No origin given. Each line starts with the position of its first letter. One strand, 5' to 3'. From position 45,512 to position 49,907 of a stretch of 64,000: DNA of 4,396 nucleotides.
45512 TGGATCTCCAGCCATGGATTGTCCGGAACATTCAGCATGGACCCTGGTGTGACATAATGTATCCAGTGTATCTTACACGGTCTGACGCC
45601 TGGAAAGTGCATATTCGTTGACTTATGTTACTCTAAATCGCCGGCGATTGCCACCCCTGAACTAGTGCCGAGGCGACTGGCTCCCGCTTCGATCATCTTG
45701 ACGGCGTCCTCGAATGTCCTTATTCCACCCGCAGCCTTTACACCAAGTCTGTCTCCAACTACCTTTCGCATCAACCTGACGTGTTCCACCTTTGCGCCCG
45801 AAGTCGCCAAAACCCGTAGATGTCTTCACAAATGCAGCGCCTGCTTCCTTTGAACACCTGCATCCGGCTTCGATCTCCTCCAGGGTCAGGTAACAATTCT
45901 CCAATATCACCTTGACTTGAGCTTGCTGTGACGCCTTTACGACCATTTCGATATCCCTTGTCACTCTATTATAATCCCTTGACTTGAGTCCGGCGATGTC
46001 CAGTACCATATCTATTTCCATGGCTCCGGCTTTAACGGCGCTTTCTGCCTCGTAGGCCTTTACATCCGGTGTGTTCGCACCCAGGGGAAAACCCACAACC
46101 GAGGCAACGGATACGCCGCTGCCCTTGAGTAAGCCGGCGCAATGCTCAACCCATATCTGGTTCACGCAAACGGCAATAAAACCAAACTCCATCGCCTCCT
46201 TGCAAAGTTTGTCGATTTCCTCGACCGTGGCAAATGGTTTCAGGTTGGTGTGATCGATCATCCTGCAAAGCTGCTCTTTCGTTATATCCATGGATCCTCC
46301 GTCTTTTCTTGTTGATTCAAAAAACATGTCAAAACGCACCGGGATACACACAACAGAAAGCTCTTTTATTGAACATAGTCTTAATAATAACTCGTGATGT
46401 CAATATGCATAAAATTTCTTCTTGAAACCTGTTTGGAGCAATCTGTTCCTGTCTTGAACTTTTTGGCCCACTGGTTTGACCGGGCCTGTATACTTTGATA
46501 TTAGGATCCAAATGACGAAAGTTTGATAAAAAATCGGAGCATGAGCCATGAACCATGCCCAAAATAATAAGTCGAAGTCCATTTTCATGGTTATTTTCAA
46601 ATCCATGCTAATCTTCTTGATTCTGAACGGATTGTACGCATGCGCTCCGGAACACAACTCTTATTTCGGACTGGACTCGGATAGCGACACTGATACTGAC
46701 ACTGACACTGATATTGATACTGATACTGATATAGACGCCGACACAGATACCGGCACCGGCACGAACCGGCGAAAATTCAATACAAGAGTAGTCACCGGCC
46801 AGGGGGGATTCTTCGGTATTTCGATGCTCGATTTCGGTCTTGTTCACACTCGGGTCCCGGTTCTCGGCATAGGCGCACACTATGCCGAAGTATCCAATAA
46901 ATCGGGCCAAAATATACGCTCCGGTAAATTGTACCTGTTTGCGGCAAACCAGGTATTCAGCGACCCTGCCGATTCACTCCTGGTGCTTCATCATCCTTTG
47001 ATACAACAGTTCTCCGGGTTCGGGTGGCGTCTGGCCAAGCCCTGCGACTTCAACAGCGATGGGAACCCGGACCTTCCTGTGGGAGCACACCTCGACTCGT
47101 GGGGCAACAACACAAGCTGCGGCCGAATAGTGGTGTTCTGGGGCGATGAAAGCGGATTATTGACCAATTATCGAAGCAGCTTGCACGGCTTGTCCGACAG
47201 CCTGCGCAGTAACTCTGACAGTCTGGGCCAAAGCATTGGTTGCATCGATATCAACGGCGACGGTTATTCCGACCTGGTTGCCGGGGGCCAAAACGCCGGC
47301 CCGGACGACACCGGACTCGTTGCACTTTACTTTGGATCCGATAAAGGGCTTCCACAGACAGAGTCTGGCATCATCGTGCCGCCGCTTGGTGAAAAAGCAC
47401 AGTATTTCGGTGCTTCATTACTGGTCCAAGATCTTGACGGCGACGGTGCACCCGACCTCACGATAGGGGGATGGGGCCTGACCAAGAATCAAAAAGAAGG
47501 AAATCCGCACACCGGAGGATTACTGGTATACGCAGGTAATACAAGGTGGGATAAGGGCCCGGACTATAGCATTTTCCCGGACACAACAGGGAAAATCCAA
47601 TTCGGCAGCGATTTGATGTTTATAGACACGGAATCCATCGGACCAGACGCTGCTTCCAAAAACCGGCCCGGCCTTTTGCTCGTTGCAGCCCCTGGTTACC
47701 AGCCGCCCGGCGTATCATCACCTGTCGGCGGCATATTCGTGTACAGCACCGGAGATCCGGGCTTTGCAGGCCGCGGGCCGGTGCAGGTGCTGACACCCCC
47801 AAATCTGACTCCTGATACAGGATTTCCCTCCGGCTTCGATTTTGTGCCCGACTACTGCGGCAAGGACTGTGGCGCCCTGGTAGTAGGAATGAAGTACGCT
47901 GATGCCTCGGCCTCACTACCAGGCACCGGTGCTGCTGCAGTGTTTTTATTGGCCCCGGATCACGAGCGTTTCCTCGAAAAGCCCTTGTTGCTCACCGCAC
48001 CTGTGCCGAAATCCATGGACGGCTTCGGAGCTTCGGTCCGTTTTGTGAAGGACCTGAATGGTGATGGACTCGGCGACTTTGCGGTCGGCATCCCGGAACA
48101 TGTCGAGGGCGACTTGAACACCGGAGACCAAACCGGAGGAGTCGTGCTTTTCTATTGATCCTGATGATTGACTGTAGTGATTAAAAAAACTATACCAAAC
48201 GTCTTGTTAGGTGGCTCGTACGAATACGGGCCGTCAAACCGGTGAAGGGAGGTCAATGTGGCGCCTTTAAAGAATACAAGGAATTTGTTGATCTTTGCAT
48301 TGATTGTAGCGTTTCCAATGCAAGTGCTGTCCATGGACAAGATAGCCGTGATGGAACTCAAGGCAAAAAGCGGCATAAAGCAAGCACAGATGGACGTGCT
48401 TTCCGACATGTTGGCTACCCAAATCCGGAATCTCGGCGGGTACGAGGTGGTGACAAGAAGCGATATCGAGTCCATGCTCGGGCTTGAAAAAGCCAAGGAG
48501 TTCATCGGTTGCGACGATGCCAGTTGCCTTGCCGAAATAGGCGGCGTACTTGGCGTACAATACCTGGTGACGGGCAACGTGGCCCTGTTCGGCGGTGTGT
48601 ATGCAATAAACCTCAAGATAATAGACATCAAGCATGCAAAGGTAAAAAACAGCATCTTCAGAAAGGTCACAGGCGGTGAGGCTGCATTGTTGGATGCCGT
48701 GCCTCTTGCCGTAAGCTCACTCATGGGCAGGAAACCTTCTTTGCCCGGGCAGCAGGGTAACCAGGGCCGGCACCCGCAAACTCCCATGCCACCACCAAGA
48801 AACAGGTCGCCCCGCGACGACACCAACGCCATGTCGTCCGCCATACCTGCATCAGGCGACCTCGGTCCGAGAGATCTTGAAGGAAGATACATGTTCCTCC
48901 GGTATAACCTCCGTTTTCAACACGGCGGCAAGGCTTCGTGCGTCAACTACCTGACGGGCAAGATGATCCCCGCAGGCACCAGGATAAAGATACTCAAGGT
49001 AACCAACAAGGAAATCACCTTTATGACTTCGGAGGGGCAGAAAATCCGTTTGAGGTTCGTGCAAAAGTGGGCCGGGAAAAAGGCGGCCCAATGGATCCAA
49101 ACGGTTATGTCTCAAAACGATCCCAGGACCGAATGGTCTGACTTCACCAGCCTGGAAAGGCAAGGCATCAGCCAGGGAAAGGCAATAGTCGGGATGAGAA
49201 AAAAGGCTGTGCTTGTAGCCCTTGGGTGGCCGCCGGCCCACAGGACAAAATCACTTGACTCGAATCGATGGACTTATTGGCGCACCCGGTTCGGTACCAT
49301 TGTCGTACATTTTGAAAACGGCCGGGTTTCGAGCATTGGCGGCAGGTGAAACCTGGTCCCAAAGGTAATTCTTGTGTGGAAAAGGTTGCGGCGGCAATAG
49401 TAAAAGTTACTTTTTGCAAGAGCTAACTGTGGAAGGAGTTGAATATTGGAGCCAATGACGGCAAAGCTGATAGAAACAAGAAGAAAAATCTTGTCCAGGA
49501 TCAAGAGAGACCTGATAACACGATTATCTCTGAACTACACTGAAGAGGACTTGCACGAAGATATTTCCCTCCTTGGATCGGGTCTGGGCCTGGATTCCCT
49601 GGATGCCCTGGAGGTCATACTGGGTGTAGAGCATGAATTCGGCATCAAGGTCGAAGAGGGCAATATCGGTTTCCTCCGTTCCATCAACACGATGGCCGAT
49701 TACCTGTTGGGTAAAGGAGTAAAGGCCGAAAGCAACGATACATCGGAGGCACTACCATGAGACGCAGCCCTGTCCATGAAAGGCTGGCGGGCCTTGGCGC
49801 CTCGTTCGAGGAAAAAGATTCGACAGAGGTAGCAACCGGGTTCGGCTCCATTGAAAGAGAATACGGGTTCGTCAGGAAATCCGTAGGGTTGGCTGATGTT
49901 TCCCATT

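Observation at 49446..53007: Compact operon: ACP, GcvT-family (folate-dependent aminomethyltransferase-like) enzyme, hotdog thioesterase, FabG-like reductase, FabD-like acyltransferase.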

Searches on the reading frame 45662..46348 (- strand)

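Call 5: search_protein_families(library=pfam, proteins=[window:45662-46348:-], max_evalue=0.01)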
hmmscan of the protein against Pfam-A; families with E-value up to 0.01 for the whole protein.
window:45662-46348:- (228 aa): 1 family
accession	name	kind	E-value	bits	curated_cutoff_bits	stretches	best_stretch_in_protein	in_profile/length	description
PF01791.15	DeoC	-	1.3e-10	41.8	23.8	1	33-179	8-168/229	DeoC/LacD family aldolase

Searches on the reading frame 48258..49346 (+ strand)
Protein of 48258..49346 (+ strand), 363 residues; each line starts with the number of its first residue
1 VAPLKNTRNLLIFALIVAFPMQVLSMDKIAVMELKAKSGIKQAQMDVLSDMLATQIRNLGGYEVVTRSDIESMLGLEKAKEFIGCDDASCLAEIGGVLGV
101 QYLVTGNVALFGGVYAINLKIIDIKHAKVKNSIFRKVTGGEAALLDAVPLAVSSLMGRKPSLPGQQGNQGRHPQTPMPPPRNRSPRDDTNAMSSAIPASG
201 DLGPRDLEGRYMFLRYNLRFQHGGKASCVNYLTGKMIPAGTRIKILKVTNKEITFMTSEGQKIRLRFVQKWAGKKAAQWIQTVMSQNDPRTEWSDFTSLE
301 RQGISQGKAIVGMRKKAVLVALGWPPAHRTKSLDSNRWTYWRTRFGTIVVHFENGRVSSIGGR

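Call 5: search_protein_families(library=pfam, proteins=[window:48258-49346:+], max_evalue=0.01)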
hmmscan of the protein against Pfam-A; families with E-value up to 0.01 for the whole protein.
window:48258-49346:+ (363 aa): 2 families
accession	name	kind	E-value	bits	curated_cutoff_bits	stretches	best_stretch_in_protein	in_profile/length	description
PF03783.19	CsgG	-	0.00014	21.7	20.8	1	36-111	19-101/210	Curli production assembly/transport component CsgG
PF11684.13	DUF3280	-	0.0075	17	30.1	0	41-129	25-110/138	Protein of unknown function (DUF2380)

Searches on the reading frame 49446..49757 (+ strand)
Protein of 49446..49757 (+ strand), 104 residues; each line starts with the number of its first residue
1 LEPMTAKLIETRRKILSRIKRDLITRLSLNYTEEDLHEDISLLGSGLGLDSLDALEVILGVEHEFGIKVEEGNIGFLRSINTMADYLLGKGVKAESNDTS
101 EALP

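Call 5: search_protein_families(library=pfam, proteins=[window:49446-49757:+], max_evalue=0.01)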
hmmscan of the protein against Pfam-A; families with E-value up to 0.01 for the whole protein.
window:49446-49757:+ (104 aa): 1 family
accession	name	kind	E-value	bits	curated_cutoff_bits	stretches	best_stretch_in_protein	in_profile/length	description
PF00550.31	PP-binding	-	1.7e-07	31.8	20.8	1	29-87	11-67/67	Phosphopantetheine attachment site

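Call 6: search_protein_families(library=ncbifam, proteins=[window:49446-49757:+], max_evalue=0.01)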
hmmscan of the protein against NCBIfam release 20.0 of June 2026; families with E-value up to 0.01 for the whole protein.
window:49446-49757:+ (104 aa): 17 families
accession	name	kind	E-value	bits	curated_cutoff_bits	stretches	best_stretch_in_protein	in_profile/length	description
NF006617.0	PRK09184.1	subfamily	2.8e-09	36.9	70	1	11-87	10-90/96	phosphopantetheine-binding protein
NF002148.0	PRK00982.1-2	subfamily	5.7e-08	32.5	71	1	13-88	3-75/79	acyl carrier protein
TIGR00517.1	acyl_carrier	equivalog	9.8e-08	31.8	70.45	1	14-87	3-73/77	acyl carrier protein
NF002149.0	PRK00982.1-3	equivalog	1e-06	28.5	106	1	15-87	4-73/78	acyl carrier protein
NF009104.0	PRK12449.1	equivalog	1.7e-06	27.9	70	1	11-88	2-76/80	acyl carrier protein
NF002151.0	PRK00982.1-5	equivalog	2.2e-06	27.7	92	1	15-83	4-69/78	acyl carrier protein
NF058660.1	cispen_ACP_AmcB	equivalog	5.1e-06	26.6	80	1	15-85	2-73/80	cispentacin biosynthesis acyl carrier protein AmcB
NF002150.0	PRK00982.1-4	subfamily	2.1e-05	24.7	66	1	28-87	17-75/80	acyl carrier protein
NF006031.0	PRK08172.1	equivalog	0.0012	19.4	76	1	45-85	32-69/82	acyl carrier protein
NF003757.0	PRK05350.1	equivalog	0.0019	18.3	65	1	11-83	3-72/83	acyl carrier protein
NF005079.0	PRK06508.1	equivalog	0.0027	18.1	83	1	46-69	32-55/93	acyl carrier protein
NF005480.0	PRK07081.1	equivalog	0.0039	17.1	72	1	47-85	31-71/83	acyl carrier protein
NF052616.1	ACP_for_OlsHI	equivalog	0.0052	17.1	130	1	34-87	23-77/83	ornithine lipid biosynthesis acyl carrier protein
NF002147.0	PRK00982.1-1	equivalog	0.0056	16.5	84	1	46-87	36-77/83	acyl carrier protein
NF040636.1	AcpM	exception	0.0067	16.4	146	1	46-88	34-76/93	meromycolate extension acyl carrier protein AcpM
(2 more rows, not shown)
